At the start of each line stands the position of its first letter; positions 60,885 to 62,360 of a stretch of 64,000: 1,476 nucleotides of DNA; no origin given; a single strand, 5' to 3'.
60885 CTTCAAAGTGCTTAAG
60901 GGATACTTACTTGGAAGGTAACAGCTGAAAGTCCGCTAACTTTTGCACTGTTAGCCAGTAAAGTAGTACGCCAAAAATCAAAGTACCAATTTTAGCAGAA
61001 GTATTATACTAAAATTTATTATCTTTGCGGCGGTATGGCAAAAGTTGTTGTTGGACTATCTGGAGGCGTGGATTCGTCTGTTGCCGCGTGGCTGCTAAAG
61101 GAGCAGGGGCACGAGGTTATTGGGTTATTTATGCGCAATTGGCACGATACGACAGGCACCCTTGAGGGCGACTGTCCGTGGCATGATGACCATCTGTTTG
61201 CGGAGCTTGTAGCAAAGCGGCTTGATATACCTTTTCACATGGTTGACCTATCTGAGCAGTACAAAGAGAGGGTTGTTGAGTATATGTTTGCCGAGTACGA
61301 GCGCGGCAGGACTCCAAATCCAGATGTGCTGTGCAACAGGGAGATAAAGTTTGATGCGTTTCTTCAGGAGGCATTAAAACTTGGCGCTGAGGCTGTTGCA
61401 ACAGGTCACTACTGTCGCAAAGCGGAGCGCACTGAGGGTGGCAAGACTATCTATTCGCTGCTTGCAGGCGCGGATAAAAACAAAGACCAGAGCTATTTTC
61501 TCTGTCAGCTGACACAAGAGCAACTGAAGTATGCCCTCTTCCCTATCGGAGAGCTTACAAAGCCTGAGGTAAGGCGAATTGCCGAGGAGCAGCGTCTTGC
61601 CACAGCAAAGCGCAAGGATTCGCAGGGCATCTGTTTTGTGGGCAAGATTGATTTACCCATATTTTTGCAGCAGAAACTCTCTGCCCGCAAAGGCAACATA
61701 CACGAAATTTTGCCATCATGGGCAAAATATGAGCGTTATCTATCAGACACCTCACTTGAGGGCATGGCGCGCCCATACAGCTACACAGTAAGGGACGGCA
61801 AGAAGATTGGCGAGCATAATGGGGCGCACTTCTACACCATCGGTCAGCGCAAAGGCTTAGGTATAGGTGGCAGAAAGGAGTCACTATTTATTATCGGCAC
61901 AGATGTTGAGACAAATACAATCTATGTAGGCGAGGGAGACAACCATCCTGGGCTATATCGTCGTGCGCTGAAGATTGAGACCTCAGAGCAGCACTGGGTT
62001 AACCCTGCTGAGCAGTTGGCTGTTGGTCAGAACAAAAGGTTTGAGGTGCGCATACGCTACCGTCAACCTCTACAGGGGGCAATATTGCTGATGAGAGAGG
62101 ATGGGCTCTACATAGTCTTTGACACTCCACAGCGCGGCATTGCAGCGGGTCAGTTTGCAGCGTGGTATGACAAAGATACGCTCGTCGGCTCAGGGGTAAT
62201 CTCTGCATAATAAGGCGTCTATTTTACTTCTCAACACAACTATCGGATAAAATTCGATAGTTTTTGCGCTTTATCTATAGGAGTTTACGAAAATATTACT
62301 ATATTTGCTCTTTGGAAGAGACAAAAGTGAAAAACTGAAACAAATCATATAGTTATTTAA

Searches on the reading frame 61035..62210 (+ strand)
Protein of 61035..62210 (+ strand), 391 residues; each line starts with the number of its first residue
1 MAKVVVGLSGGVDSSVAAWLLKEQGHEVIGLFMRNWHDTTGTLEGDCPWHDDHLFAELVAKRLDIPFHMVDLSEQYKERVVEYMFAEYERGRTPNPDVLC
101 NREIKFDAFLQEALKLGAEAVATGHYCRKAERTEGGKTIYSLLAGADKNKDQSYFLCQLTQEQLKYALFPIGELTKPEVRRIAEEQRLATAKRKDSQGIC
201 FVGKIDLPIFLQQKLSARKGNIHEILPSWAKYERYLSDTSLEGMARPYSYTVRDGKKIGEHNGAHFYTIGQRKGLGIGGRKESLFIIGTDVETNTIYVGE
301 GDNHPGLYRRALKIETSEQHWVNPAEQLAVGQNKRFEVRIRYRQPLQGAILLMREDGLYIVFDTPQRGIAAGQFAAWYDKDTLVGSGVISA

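Call 11: search_protein_families(library=pfam, proteins=[window:61035-62210:+], max_evalue=0.01)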
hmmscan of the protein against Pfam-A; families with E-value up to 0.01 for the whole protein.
window:61035-62210:+ (391 aa): 7 families
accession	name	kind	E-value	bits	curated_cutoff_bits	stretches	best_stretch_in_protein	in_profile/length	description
PF03054.22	tRNA_Me_trans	-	4.7e-79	265.2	20.6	1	3-204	2-202/202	tRNA methyl transferase HUP domain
PF20259.3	tRNA_Me_trans_M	-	1.2e-17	63.6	27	1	251-300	17-66/66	tRNA methyl transferase PRC-barrel domain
PF20258.4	tRNA_Me_trans_C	-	1.4e-15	57.8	20.6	1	314-389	4-77/77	Aminomethyltransferase beta-barrel domain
PF02540.23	NAD_synthase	-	3.7e-06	26.7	21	1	2-77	19-86/242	NAD synthase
PF00733.27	Asn_synthase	-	0.00018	21.7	21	1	4-79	20-86/354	Asparagine synthase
PF02568.20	ThiI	-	0.0019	18.3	20.5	1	3-37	5-39/197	Thiamine biosynthesis protein (ThiI)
PF06508.19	QueC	-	0.0036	17.3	22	1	3-31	1-29/210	Queuosine biosynthesis protein QueC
